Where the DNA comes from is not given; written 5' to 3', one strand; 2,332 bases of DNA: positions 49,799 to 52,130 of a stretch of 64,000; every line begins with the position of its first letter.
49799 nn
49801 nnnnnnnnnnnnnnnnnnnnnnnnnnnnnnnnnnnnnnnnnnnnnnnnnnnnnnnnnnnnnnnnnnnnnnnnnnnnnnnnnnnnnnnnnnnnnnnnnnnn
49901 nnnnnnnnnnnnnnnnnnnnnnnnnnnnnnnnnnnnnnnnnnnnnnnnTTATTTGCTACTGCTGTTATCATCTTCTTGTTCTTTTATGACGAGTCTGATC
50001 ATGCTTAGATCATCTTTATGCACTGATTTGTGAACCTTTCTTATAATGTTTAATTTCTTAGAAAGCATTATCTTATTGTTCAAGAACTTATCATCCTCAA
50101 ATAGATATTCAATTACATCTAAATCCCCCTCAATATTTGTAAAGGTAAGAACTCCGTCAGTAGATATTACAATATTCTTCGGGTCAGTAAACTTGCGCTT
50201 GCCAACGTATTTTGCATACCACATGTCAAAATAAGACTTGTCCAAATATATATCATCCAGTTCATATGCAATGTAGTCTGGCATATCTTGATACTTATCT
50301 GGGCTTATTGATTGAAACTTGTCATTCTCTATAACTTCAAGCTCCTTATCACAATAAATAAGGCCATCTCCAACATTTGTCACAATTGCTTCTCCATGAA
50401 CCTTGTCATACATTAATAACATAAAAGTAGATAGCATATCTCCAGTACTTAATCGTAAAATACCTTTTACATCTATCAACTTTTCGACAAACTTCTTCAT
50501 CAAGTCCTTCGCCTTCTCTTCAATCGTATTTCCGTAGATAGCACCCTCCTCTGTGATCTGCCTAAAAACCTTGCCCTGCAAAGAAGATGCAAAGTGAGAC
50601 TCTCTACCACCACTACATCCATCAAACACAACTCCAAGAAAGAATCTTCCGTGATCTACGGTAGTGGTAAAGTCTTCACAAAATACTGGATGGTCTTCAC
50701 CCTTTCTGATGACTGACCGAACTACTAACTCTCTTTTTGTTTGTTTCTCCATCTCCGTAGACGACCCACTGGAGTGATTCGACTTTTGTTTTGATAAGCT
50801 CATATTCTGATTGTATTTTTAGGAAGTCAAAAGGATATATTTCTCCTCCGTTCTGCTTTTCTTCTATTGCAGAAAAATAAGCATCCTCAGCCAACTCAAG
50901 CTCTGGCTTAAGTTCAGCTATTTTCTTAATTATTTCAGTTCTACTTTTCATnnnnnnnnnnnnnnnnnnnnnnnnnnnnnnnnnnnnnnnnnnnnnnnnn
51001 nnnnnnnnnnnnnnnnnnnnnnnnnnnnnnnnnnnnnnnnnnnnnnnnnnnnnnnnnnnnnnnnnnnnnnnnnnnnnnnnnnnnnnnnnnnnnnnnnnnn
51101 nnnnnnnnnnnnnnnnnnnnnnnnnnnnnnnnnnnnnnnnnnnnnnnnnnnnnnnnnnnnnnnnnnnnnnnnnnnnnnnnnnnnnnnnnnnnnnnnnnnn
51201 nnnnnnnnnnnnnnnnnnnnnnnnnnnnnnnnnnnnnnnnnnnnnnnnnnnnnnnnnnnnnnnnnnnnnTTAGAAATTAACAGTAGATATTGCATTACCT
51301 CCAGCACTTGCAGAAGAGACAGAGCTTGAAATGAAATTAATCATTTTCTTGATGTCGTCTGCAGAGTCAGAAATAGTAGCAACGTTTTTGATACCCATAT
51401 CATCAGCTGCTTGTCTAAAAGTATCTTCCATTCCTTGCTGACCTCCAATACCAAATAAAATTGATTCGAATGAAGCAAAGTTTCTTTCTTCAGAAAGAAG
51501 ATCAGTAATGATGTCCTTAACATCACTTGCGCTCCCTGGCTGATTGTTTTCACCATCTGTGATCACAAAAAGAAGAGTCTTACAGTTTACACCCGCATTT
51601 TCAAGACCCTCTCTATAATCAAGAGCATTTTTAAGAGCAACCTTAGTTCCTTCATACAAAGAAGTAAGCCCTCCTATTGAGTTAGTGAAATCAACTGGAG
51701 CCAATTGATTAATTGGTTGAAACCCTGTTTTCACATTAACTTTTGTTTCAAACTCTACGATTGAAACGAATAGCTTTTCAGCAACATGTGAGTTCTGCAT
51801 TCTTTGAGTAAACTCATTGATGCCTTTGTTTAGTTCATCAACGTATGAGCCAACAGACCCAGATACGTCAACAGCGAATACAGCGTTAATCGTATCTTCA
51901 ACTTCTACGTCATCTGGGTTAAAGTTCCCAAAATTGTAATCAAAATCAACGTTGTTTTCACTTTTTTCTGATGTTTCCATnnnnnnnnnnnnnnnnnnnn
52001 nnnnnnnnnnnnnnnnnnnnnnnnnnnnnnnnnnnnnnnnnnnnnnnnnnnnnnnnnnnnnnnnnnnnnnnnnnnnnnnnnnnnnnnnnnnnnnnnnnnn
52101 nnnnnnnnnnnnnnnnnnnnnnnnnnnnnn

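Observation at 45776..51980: vWA (TerY-like) - PP2C phosphatase - Ser/Thr kinase triad with an adjacent AAA+ ATPase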

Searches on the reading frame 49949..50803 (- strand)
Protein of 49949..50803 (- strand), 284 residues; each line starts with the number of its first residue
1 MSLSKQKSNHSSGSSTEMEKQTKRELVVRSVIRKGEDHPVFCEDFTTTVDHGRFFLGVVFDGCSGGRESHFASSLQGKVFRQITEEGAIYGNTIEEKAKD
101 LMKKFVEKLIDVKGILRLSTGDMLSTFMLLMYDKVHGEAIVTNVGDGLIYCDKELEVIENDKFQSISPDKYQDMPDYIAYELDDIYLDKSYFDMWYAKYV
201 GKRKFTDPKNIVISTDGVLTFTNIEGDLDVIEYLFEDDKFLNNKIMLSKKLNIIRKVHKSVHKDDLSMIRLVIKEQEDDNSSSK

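Call 3: search_protein_families(library=pfam, proteins=[window:49949-50803:-], max_evalue=0.1)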
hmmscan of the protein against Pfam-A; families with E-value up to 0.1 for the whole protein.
window:49949-50803:- (284 aa): 1 family
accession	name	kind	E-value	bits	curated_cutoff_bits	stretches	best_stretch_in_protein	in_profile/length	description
PF13672.11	PP2C_2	-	2.3e-07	31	24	1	41-219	11-175/209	Protein phosphatase 2C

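Call 4: search_protein_families(library=padloc, proteins=[window:49949-50803:-], max_evalue=0.1)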
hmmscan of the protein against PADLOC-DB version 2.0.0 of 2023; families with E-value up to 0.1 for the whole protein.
window:49949-50803:- (284 aa): 1 family
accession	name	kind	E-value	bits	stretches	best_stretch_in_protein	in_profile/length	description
PDLC04518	PDC-M21C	-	0.0081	13.4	0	44-148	20-114/243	-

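Call 5: search_protein_families(library=phrogs, proteins=[window:49949-50803:-], max_evalue=0.01)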
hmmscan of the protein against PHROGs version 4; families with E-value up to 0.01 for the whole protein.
window:49949-50803:- (284 aa): 2 families
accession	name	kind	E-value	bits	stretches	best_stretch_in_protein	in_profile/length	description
phrog_12737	-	unknown function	5.4e-05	24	1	227-258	15-44/47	-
phrog_5650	-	unknown function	0.0094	15.7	0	51-282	303-526/565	-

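Call 21: search_protein_families(library=ncbifam, proteins=[window:49949-50803:-], max_evalue=0.01)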
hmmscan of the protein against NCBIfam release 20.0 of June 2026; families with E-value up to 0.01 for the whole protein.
window:49949-50803:- (284 aa): 0 families

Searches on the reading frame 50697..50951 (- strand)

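Call 3: search_protein_families(library=pfam, proteins=[window:50697-50951:-], max_evalue=0.1)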
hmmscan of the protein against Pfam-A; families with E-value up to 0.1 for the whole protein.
window:50697-50951:- (84 aa): 1 family
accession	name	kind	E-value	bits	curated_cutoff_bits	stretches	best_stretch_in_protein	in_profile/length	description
PF23978.1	DUF7303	-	0.015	15.2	27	1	12-46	82-116/195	Family of unknown function (DUF7303)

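Call 4: search_protein_families(library=padloc, proteins=[window:50697-50951:-], max_evalue=0.1)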
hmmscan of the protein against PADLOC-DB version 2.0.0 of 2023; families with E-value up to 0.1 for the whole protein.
window:50697-50951:- (84 aa): 0 families

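Call 5: search_protein_families(library=phrogs, proteins=[window:50697-50951:-], max_evalue=0.01)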
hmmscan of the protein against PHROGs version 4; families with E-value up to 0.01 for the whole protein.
window:50697-50951:- (84 aa): 0 families

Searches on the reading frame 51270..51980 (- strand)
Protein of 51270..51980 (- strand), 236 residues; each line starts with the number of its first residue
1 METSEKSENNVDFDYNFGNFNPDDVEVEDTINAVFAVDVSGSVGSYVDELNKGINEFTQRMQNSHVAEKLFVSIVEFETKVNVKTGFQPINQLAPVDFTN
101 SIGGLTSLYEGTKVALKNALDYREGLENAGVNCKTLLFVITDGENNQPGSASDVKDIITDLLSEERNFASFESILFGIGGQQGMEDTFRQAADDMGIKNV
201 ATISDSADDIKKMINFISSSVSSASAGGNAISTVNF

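Call 3: search_protein_families(library=pfam, proteins=[window:51270-51980:-], max_evalue=0.1)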
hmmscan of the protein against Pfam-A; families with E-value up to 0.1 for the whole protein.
window:51270-51980:- (236 aa): 2 families
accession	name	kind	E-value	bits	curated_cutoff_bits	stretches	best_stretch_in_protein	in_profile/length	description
PF13519.12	VWA_2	-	3e-06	28.3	27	1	34-144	2-107/107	von Willebrand factor type A domain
PF20782.3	TssR_VWA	-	0.0087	15.6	25.7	1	29-84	46-102/304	TssR protein VWA domain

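Call 4: search_protein_families(library=padloc, proteins=[window:51270-51980:-], max_evalue=0.1)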
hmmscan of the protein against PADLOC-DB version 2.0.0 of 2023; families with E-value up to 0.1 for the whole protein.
window:51270-51980:- (236 aa): 0 families

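Call 5: search_protein_families(library=phrogs, proteins=[window:51270-51980:-], max_evalue=0.01)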
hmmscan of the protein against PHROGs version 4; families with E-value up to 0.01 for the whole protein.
window:51270-51980:- (236 aa): 2 families
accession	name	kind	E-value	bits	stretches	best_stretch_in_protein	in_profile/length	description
phrog_7371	-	unknown function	1.1e-09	39.2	1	29-223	5-181/204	-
phrog_5359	-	unknown function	0.0049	17.4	0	123-210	133-209/229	-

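Call 21: search_protein_families(library=ncbifam, proteins=[window:51270-51980:-], max_evalue=0.01)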
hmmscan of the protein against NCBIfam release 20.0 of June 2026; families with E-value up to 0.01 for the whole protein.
window:51270-51980:- (236 aa): 0 families

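Call 42: search_solved_structures(query=window:51270-51980:-, max_evalue=1, show_alignments=1)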
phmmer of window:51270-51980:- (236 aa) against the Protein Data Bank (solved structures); distinct sequences matched with E-value up to 1: 17.
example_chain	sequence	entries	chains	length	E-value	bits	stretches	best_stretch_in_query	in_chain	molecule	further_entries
1rd4_A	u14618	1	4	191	0.58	13.1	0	122-173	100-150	Integrin alpha-L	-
1lfa_A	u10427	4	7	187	0.59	13.1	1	122-173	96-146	CD11A | LEUKOCYTE ADHESION GLYCOPROTEIN | I-DOMAIN FRAGMENT OF LFA-1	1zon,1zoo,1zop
7kc3_C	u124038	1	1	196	0.6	13.1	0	122-173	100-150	Integrin alpha-L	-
2ica_A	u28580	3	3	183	0.62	13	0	122-173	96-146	Integrin alpha-L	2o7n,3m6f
7kc5_A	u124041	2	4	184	0.63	13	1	122-173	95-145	Integrin alpha-L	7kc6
3eoa_I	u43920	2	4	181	0.66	12.9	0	122-173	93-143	Integrin alpha-L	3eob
1mjn_A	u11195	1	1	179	0.67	12.9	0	122-173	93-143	Integrin alpha-L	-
1mq9_A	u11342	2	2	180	0.67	12.9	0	122-173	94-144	Integrin alpha-L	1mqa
9hny_F2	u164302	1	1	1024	0.68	12.9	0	94-186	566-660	Pentacotripeptide-repeat region of PRORP domain-containing protein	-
6sga_F2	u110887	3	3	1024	0.76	12.7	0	94-186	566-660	mt-SAF2 (KRIPP2) | PPR_long domain-containing protein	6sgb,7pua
1dgq_A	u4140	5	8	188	0.76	12.7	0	122-173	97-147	LEUKOCYTE FUNCTION ASSOCIATED ANTIGEN-1 | Integrin alpha-L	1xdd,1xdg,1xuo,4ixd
3e2m_A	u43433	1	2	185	0.77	12.7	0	122-173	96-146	Integrin alpha-L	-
1t0p_A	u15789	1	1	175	0.77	12.7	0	122-173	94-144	Integrin alpha-L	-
1mq8_B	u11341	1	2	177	0.78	12.7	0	122-173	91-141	Integrin alpha-L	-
3f74_A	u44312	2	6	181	0.79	12.7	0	122-173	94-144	Integrin alpha-L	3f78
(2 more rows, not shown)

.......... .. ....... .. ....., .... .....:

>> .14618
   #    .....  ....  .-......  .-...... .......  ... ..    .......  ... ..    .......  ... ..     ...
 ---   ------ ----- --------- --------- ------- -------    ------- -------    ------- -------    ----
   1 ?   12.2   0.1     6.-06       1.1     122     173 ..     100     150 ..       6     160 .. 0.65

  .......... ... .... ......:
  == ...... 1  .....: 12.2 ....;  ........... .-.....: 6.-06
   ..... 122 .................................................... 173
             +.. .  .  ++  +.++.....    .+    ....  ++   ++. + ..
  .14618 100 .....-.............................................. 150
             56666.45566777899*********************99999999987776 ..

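Call 44: find_homologous_proteins(query=window:51270-51980:-, max_evalue=0.001)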
Query window:51270-51980:- (236 aa): 325 proteins with E <= 0.001 among 687 candidates; the best 120 are listed.
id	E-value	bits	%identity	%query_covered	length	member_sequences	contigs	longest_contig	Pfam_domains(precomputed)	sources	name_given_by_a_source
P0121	3.3e-131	454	90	100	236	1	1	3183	PF00092.35,PF13519.13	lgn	-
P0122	1.6e-126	438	86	100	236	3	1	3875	PF00092.35,PF13519.13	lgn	-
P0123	1.9e-113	396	79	99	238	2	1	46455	-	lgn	-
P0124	8.8e-113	393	78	99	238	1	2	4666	PF13519.13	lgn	-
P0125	3.9e-112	391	79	100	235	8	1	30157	PF00092.35,PF13519.13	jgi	jgi:uncharacterized protein YegL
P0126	8.9e-112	390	81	100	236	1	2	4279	PF00092.35,PF13519.13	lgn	-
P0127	1.6e-110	386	78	100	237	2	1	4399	PF00092.35,PF13519.13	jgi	-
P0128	2.6e-110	385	79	97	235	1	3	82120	PF00092.35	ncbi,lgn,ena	ncbi:MAG: VWA domain-containing protein [Nanoarchaeota archaeon]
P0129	1.2e-109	383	78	99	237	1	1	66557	PF00092.35,PF13519.13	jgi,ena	-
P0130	3.5e-109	382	77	99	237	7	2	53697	PF13519.13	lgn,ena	-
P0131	4.2e-108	378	77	100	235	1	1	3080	PF00092.35,PF13519.13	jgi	-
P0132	1.3e-106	373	78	98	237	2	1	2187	PF00092.35,PF13519.13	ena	-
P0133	1.4e-106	373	77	97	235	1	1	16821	PF00092.35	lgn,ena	-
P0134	2.0e-106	373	77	96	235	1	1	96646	PF00092.35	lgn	-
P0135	4.4e-106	371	74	99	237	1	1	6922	-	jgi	-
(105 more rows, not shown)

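Call 98: predict_structure(alignment_id=A3)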
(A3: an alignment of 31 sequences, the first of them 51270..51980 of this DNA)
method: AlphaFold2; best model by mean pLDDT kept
length: 236 residues; sequences in the alignment: 31
mean_pLDDT: 85.8   pTM: 0.85
mean pLDDT of the five models: 85.8, 85.3, 85.2, 85.0, 84.6
residues with pLDDT >= 90: 146; 70-90: 58; 50-70: 16; < 50: 16
segments of 3 or more residues with pLDDT < 50: 1-15
pLDDT, mean of each block of 10 residues (from residue 1): 34 57 89 96 95 96 93 95 93 94 95 93 88 93 89 92 70 91 88 94 91 92 76 55
secondary structure, 60 per line:
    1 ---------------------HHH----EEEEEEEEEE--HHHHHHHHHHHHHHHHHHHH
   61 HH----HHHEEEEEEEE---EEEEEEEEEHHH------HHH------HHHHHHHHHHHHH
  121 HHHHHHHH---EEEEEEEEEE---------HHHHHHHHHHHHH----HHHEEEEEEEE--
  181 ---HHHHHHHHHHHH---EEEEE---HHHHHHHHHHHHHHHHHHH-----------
elements in order: E29-38 H41-62 E70-77 E81-89 H108-128 E132-141 H151-163 E171-178 H184-195 E199-203 H207-225

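Call 100: fold_search(model_id=the predicted structure, library=pdb)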
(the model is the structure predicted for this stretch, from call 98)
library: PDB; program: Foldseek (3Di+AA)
matches with E <= 10: 1580; with E <= 0.001: 281
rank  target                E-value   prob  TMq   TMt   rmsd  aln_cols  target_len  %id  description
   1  6fpy_A                1.7e-09  1.00  0.60  0.26   4.7       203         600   18  Inter-alpha-inhibitor heavy chain 1, wild type (released 2019-02-27)
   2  6fpy_B                2.7e-09  1.00  0.57  0.25   4.9       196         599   15  Inter-alpha-inhibitor heavy chain 1, wild type (released 2019-02-27)
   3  6fpz_A                4.3e-09  1.00  0.58  0.25   4.7       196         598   17  Inter-alpha-inhibitor heavy chain 1, D298A (released 2019-02-27)
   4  6bxj                  7.7e-09  1.00  0.50  0.21   4.9       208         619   15  Structure of a single-chain beta3 integrin (released 2018-10-03)
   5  6bxb_A                1.4e-08  1.00  0.55  0.29   4.4       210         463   14  Crystal structure of an extended b3 integrin P33 (released 2018-08-01)
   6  9c4f_I                1.6e-08  1.00  0.57  0.69   4.6       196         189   16  Infectious B19V capsid (released 2024-10-16)
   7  8voh_MODEL_1_A        1.7e-08  1.00  0.53  0.63   4.5       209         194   16  HADDOCK models of human alphaM I-domain bound to the the N-terminal domain of the cytokine pleiotrophin (released 2024-05-15)
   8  1xuo_B                1.7e-08  1.00  0.49  0.64   5.1       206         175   15  X-ray structure of LFA-1 I-domain bound to a 1,4-diazepane-2,5-dione inhibitor at 1.8A resolution (released 2005-10-26)
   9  3q3g_E                2.3e-08  1.00  0.58  0.71   4.0       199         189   18  Crystal Structure of A-domain in complex with antibody (released 2011-11-30)
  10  8fzu_A                2.3e-08  1.00  0.51  0.48   4.7       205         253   15  The von Willebrand factor A domain of human capillary morphogenesis gene II, flexibly fused to the 1TEL crystallizatio (released 2023-07-19)
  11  1mf7                  2.4e-08  1.00  0.54  0.64   4.6       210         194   18  INTEGRIN ALPHA M I DOMAIN (released 2003-05-20)
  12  5e6u_A                2.9e-08  1.00  0.49  0.22   5.2       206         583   15  Structures of leukocyte integrin aLb2: The aI domain, the headpiece, and the pocket for the internal ligand (released 2016-04-06)
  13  7p2d_A                3.4e-08  1.00  0.58  0.20   6.4       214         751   20  Structure of alphaMbeta2/Cd11bCD18 headpiece in complex with a nanobody (released 2022-05-04)
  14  9ykb_A                3.4e-08  1.00  0.48  0.45   5.6       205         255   17  The von Willebrand factor A domain of human capillary morphogenesis gene II, fused to the 1TEL crystallization chapero (released 2025-10-22)
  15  5e6r_A                3.9e-08  1.00  0.50  0.22   4.8       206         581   15  Structures of leukocyte integrin aLb2: The aI domain, the headpiece, and the pocket for the internal ligand (released 2016-03-02)
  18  8s05_A                4.9e-08  1.00  0.53  0.34   5.7       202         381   17  ArnAB complex an archaeal ortholog of the Sec23/24 core motif (released 2025-10-29)
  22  8s05_B                5.5e-08  1.00  0.51  0.33   4.6       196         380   17  ArnAB complex an archaeal ortholog of the Sec23/24 core motif (released 2025-10-29)
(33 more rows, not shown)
